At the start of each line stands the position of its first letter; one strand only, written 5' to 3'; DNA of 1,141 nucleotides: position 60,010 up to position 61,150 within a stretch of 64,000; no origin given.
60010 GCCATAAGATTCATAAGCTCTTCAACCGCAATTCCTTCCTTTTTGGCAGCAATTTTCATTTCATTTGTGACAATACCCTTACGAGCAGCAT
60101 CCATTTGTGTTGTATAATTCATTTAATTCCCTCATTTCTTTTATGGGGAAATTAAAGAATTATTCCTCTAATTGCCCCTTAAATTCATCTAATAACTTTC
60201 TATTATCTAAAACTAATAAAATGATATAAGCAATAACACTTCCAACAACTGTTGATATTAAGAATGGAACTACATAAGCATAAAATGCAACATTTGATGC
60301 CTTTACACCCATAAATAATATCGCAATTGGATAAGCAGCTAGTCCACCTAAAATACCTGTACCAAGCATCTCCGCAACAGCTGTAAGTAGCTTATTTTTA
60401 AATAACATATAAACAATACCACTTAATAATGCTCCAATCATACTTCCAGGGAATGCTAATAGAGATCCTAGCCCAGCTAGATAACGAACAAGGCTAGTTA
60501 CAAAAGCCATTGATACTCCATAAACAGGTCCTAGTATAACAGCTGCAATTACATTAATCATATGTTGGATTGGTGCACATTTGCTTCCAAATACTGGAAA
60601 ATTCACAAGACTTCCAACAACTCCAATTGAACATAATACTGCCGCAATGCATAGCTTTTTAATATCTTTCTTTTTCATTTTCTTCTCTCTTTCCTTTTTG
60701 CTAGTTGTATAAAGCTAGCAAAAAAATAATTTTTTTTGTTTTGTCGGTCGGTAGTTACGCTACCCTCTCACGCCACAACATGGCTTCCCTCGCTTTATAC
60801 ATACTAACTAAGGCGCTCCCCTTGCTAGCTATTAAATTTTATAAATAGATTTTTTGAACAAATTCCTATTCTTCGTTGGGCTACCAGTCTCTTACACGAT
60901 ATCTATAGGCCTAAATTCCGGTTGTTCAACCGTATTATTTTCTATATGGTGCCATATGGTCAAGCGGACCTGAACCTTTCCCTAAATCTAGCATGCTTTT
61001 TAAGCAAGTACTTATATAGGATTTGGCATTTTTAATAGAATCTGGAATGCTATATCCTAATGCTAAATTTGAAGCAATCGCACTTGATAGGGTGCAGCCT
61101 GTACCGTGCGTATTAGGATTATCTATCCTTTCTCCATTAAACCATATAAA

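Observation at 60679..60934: Half-TPP-like structured leader in the thiD-thiW gap (variant or fossil riboswitch)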

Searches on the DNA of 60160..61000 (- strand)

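Call 4: search_rna_families(source=window, start=60600, end=61000, threshold=evalue, max_evalue=10, show_alignments=6)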
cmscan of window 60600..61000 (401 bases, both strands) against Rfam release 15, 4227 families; matches with E-value up to 10: 3.
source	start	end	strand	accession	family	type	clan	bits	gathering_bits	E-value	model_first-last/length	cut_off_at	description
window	60692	60817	+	RF04164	MIR1507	Gene; miRNA;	-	17.3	73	0.35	1-107/107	no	MIR1507 microRNA precursor family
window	60954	61000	-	RF00696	mir-203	Gene; miRNA;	-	12.1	65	8.7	34-80/80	5'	mir-203 microRNA precursor family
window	60675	60739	-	RF00516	ylbH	Cis-reg; leader;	-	11.7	50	5.2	1-122/122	no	ylbH leader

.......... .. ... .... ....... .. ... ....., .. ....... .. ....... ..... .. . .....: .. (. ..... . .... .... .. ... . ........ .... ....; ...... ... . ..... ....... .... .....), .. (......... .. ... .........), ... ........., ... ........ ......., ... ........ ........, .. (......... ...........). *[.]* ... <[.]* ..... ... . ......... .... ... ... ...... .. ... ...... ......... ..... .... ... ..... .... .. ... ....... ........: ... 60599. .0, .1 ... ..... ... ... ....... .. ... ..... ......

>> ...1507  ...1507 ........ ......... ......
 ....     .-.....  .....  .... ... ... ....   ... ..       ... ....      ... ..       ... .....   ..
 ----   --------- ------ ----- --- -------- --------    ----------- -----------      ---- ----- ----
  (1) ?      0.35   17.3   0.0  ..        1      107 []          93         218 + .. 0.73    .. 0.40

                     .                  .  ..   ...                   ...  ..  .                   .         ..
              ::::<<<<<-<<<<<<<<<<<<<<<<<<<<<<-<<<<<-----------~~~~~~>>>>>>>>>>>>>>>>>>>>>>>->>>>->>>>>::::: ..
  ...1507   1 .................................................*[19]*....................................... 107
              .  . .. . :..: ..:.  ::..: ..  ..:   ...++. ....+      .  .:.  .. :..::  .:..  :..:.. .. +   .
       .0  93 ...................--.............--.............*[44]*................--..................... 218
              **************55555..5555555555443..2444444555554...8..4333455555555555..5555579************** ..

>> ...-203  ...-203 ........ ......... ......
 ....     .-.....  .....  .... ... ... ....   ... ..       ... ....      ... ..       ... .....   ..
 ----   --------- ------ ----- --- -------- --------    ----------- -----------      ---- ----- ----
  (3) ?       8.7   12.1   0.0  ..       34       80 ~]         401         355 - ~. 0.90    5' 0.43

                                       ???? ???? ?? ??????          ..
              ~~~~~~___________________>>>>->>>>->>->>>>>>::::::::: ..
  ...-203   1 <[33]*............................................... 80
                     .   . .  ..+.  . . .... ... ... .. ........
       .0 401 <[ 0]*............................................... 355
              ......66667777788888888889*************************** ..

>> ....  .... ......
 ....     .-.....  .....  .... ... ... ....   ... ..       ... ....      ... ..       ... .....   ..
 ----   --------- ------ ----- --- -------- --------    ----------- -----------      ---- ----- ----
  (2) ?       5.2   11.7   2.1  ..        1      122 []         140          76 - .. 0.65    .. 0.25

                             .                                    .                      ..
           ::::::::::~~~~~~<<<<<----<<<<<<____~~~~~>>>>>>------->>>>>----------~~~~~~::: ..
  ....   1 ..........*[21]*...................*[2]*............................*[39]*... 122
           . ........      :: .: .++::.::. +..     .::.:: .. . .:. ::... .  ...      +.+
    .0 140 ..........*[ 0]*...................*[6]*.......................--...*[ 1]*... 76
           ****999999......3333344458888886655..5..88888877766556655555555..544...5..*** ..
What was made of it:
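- On TPP riboswitch (RF00059): No RF00059 hit at E<=10 in window 60600-61000 (call 4).
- Checked: The gap gives no RF00059 hit and no other credible Rfam hit at E<=10 (call 4). The 'degenerate piece' at 60863-60894 has no support (call 4).
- Only the absence of an RF00059 hit and of the P4/P5 half (call 4).
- Tried and rejected: No Rfam signal (call 4).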

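Call 19: search_rna_families(sources=[L003, L004, L005, L013, L021, L033, L058, L069, L079, L040], threshold=evalue, max_evalue=1, show_alignments=0)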
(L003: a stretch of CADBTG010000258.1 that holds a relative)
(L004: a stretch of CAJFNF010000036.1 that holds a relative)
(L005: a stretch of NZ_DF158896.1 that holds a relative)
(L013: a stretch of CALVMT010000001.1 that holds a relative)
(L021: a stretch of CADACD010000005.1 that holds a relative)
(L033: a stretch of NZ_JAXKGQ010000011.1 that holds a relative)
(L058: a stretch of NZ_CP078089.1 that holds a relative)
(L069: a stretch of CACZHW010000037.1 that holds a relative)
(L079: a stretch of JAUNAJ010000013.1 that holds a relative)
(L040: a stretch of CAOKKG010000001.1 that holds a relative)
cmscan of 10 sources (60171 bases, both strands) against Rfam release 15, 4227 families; matches with E-value up to 1: 13.
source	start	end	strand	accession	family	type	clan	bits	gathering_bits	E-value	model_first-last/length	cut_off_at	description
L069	2692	2795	+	RF00059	TPP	Cis-reg; riboswitch;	-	73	54.3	1.7e-12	1-105/105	no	TPP riboswitch aptamer (THI element)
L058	2672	2772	+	RF00059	TPP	Cis-reg; riboswitch;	-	66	54.3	9.1e-11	1-105/105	no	TPP riboswitch aptamer (THI element)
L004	2618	2724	+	RF00059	TPP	Cis-reg; riboswitch;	-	62.3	54.3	7.4e-10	1-105/105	no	TPP riboswitch aptamer (THI element)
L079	2542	2648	+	RF00059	TPP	Cis-reg; riboswitch;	-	56.5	54.3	1.9e-08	1-105/105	no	TPP riboswitch aptamer (THI element)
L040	1784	1889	-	RF00059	TPP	Cis-reg; riboswitch;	-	55.6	54.3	3.2e-08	1-105/105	no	TPP riboswitch aptamer (THI element)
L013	1733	1839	-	RF00059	TPP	Cis-reg; riboswitch;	-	54.3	54.3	6.8e-08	1-105/105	no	TPP riboswitch aptamer (THI element)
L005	2437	2547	-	RF00059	TPP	Cis-reg; riboswitch;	-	53.3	54.3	1.2e-07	1-105/105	no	TPP riboswitch aptamer (THI element)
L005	2629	2729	+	RF00059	TPP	Cis-reg; riboswitch;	-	53.1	54.3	1.4e-07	1-105/105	no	TPP riboswitch aptamer (THI element)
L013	1923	2027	+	RF00059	TPP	Cis-reg; riboswitch;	-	50.9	54.3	4.7e-07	1-105/105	no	TPP riboswitch aptamer (THI element)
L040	1974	2072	+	RF00059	TPP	Cis-reg; riboswitch;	-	49.5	54.3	1.1e-06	1-105/105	no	TPP riboswitch aptamer (THI element)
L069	5394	5504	-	RF02344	ar14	Gene; sRNA;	-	27.1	58.8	0.44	1-123/123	no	Alphaproteobacterial ar14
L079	1263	1318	+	RF03740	mir-921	Gene; miRNA;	-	26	80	0.47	1-56/56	no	mir-921 microRNA precursor family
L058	3752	3793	+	RF00667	mir-33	Gene; miRNA;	-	23.5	50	0.65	1-69/69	no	mir-33 microRNA precursor family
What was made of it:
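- On TPP riboswitch (RF00059): None at E<=1 on the motif in 10 loci, whose upstream canonical TPP aptamers scored 49-73 bits (call 19).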

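Call 40: build_rna_model(alignment_id=A2, structure=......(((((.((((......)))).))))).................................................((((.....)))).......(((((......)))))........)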
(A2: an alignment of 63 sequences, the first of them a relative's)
Model R1 built from alignment A2 (63 sequences, 125 columns); structure: as given.
model positions 98; base pairs 18; branch points 2; effective number of sequences 1.6; information 0.591 bits per position. Calibrated on 0.2 Mb of random sequence (short: E-values are rough).
structure used (alignment columns):
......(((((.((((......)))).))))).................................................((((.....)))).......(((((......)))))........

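Call 41: search_with_rna_model(model_id=R1, source=window, max_evalue=10, show_alignments=2)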
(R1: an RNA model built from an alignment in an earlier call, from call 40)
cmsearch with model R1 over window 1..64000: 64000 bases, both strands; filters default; matches with E-value up to 10: 1.
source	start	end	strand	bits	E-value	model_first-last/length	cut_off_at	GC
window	60742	60834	-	65.9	1.8e-13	1-98/98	no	0.51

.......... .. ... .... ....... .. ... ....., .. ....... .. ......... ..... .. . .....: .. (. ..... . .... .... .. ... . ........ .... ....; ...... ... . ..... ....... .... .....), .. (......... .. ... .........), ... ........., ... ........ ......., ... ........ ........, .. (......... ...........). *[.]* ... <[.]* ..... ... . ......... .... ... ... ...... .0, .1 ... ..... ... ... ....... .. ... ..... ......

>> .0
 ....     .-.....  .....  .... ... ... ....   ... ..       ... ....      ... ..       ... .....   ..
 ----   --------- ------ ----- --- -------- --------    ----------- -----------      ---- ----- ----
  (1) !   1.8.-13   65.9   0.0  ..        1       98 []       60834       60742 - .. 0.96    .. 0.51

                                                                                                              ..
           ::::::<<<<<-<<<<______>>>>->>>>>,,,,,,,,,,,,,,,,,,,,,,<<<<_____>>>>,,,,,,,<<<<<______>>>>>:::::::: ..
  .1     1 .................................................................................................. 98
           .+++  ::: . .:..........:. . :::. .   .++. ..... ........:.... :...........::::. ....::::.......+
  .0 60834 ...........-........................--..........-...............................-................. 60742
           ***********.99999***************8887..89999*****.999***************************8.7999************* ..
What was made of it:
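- On thiW-leader motif defined in this session (model R1): 65.9 bits, E=1.8e-13, full length 1-98 of the model, built without the window (calls 40-41).
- Checked: Model R1, built without the window, scores it 65.9 bits, E=1.8e-13, the single hit in the window (call 41).
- R1, built without the window, hits at 65.9 bits, E=1.8e-13 (calls 40-41). 65.9-bit match to an independent family model (call 41).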

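Call 42: search_with_rna_model(model_id=R1, sources=[L001, L002, L003, L004, L005, L006, L007, L008, L009, L010, L011, L012, L013, L014, L015, L016, L017, L018, L019, L020, L021, L022, L023, L024, L025, L026, L027, L028, L029, L030, L031, L032, L033, L034, L035, L036, L037, L038, L039, L040, L041, L042, L043, L044, L045, L046, L047, L048, L049, L050, L051, L052, L053, L054, L055, L056, L057, L058, L059, L060, L061, L062, L063, L064, L065, L066, L067, L068, L069, L070, L071, L072, L073, L074, L075, L076, L077, L078, L079, L080], max_evalue=1)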
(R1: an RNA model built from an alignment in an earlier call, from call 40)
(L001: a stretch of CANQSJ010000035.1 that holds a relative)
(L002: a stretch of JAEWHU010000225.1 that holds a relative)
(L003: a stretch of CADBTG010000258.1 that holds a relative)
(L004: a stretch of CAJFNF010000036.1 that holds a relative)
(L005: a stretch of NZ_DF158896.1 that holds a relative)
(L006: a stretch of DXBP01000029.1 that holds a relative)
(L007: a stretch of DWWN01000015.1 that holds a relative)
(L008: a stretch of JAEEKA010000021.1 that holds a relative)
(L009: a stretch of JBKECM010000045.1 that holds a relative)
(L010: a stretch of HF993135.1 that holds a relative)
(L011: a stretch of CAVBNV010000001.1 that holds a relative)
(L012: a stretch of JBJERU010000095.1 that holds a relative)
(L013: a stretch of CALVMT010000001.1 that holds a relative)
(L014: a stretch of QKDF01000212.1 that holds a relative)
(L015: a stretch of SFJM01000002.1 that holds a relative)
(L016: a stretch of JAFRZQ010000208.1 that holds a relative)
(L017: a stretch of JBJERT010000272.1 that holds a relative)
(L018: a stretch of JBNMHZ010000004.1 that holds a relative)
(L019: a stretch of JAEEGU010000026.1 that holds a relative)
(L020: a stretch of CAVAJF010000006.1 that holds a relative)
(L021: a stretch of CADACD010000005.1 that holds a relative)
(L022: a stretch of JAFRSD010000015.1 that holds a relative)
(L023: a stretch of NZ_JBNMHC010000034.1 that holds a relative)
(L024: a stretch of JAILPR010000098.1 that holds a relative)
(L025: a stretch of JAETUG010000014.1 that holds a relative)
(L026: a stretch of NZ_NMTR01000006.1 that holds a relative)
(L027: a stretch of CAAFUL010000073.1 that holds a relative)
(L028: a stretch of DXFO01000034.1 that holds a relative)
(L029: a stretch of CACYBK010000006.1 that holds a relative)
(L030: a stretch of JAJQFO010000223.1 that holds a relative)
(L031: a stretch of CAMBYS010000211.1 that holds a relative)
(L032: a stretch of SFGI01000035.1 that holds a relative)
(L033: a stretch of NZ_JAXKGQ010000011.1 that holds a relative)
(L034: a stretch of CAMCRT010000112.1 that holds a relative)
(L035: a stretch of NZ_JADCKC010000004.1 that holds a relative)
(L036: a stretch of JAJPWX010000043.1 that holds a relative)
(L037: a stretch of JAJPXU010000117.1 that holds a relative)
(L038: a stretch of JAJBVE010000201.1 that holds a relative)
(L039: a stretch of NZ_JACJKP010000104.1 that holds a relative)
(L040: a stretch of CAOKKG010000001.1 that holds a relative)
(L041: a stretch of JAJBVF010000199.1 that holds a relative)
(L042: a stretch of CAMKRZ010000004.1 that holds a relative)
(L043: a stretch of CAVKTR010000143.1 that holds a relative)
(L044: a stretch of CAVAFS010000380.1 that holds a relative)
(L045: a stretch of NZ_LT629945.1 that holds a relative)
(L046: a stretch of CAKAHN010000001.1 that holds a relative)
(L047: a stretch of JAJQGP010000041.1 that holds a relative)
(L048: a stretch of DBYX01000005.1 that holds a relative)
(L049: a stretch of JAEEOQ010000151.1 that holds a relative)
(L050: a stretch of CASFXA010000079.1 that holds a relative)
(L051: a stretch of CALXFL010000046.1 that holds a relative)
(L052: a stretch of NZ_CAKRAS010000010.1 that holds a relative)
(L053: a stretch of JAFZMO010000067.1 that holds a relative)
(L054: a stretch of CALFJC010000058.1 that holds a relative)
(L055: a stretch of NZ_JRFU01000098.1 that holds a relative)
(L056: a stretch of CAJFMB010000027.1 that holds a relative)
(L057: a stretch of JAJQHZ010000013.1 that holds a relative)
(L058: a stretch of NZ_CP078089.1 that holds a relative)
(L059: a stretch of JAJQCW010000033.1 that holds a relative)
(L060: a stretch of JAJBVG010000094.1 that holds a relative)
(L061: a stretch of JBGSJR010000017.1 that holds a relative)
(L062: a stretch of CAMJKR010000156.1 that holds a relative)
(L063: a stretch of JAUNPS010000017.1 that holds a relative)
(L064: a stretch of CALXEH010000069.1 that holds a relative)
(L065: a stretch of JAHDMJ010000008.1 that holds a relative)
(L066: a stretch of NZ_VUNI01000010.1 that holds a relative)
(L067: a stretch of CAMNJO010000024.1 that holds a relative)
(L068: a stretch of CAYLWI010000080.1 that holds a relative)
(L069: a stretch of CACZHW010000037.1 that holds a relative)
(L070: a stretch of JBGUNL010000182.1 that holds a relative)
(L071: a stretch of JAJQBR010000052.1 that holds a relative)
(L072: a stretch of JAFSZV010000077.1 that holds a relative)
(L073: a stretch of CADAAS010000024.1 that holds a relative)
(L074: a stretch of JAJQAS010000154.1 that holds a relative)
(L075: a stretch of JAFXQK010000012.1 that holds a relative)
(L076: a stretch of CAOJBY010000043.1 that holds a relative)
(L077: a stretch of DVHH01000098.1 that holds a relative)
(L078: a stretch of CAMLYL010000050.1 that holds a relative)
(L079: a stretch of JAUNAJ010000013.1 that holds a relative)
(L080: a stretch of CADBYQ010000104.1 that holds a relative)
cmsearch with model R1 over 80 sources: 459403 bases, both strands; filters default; matches with E-value up to 1: 92.
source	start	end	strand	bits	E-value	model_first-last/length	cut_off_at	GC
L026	2803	2900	+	111.3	4.5e-23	1-98/98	no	0.68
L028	2782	2882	+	108.8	1.8e-22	1-98/98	no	0.67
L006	2813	2908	+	107.7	3.1e-22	1-98/98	no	0.71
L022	2819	2913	+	107.5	3.5e-22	1-98/98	no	0.65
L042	2817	2912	+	107.5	3.5e-22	1-98/98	no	0.66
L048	2817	2912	+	107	4.5e-22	1-98/98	no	0.65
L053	2817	2911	+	106.6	5.5e-22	1-98/98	no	0.66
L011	2809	2904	+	106.5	5.9e-22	1-98/98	no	0.62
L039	2814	2909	+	106.5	6e-22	1-98/98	no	0.67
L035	2781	2881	+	106.4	6.2e-22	1-98/98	no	0.66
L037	2764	2858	+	105.7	9.1e-22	1-98/98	no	0.65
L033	2820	2916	+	105.6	9.8e-22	1-98/98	no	0.58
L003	2823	2917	+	105.3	1.1e-21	1-98/98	no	0.62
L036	2764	2858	+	104.4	1.8e-21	1-98/98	no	0.66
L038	2546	2640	+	104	2.2e-21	1-98/98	no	0.62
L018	2818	2914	+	103.9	2.3e-21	1-98/98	no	0.68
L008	2813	2907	+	103.8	2.5e-21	1-98/98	no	0.61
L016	2808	2906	+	102.4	5.1e-21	1-98/98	no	0.6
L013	2814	2911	+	102.4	5.2e-21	1-98/98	no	0.6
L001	276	370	+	101.9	6.8e-21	1-98/98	no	0.67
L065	2796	2890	+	101.5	8.4e-21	1-98/98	no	0.6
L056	2771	2888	+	101.4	9e-21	1-98/98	no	0.67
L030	2508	2602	+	100.9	1.2e-20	1-98/98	no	0.63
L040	2819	2916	+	100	1.9e-20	1-98/98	no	0.73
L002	1936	2031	+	99.7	2.1e-20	1-98/98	no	0.6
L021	2817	2912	+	99.6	2.3e-20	1-98/98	no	0.58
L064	2827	2927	+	99.4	2.5e-20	1-98/98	no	0.7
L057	2590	2685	+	99.1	3e-20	1-98/98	no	0.67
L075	2823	2919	+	98.5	4e-20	1-98/98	no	0.58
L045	2790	2892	+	98.1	5.2e-20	1-98/98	no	0.67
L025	2803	2903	+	97.4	7.3e-20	1-98/98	no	0.56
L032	2802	2902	+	97.4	7.3e-20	1-98/98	no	0.56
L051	2818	2919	+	94.9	2.8e-19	1-98/98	no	0.67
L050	2794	2896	+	94.7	3.1e-19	1-98/98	no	0.7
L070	2861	2954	+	93.9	4.8e-19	1-98/98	no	0.65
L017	283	401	+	93.3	6.4e-19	1-98/98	no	0.72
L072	1676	1768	+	93.3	6.5e-19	1-98/98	no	0.65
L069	2862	2954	+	93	7.6e-19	1-98/98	no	0.63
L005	2806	2915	+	89.9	3.9e-18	1-98/98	no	0.66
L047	1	82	+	89.7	4.3e-18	14-98/98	5'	0.62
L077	356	455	+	89.6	4.5e-18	1-98/98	no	0.72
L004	2807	2899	+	88.2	9.7e-18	1-98/98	no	0.65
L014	2800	2909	+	83.9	9.3e-17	1-98/98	no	0.71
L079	2804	2898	+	83.3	1.3e-16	1-98/98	no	0.52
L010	2851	2975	+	81.7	3e-16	1-98/98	no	0.54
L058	2841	2934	+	62.7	7e-12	1-98/98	no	0.63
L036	2397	2492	+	32.3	6.9e-05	1-98/98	no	0.49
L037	2509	2590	+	29.8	0.00027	1-98/98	no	0.54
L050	2545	2627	+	29.5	0.00031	1-98/98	no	0.55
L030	2292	2380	+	29.1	0.00038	1-98/98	no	0.48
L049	2798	2890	+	28.7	0.00047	1-98/98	no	0.41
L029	171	252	+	28.6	0.0005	1-98/98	no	0.41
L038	2340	2419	+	28.1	0.00067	1-98/98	no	0.54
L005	2484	2582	-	27.4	0.00097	1-98/98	no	0.51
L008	2604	2694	+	27.1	0.0011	1-98/98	no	0.48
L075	2589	2687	+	27.1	0.0011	1-98/98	no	0.45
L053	2395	2493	+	25.7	0.0023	1-98/98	no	0.47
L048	2423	2521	+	25.3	0.0028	1-98/98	no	0.46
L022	2592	2675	+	25.1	0.0032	1-98/98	no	0.5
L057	2235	2313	+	24.8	0.0037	1-98/98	no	0.49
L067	1611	1696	+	24.8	0.0038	1-98/98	no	0.41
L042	2395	2493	+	24.7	0.004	1-98/98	no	0.48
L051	2600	2680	+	24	0.0059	1-98/98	no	0.48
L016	2556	2631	+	23.9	0.0062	1-98/98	no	0.46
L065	2551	2636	+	22.1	0.015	1-98/98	no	0.35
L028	2554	2647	+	21.9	0.017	1-98/98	no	0.54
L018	2596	2678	+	21.9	0.018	1-98/98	no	0.46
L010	2605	2688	+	21.3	0.024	1-98/98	no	0.39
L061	2805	2892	+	21.1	0.026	1-98/98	no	0.38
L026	2517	2643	+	21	0.029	1-98/98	no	0.54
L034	2489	2585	+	20.9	0.03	1-98/98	no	0.51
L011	2566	2668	+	20.7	0.033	1-98/98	no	0.44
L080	1601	1696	+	20.6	0.034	1-98/98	no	0.41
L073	1611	1696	+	20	0.047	1-98/98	no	0.41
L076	184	287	+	19.9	0.05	1-98/98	no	0.46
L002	1697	1781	+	19.6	0.059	1-98/98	no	0.36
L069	2675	2747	+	19.1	0.078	1-98/98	no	0.55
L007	2748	2857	+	18.7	0.094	1-98/98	no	0.58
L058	2642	2726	+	18.4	0.11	1-98/98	no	0.47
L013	1886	1980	+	18.1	0.13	1-98/98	no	0.37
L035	2558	2646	+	17.1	0.22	1-98/98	no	0.57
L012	132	235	+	17.1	0.23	1-98/98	no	0.5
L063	2677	2777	+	16.3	0.34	1-98/98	no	0.46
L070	2674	2746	+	16.3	0.34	1-98/98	no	0.55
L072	1489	1561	+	16.3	0.34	1-98/98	no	0.55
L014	2587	2677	+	16.3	0.34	1-98/98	no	0.54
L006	2581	2678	+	16.1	0.39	1-98/98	no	0.57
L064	2597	2680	+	15.8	0.46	1-98/98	no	0.5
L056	2552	2648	+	15.1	0.63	1-98/98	no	0.57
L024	957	1045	+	15.1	0.66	1-98/98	no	0.48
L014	2465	2546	-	14.6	0.84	1-98/98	no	0.56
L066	2732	2831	+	14.6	0.85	1-98/98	no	0.41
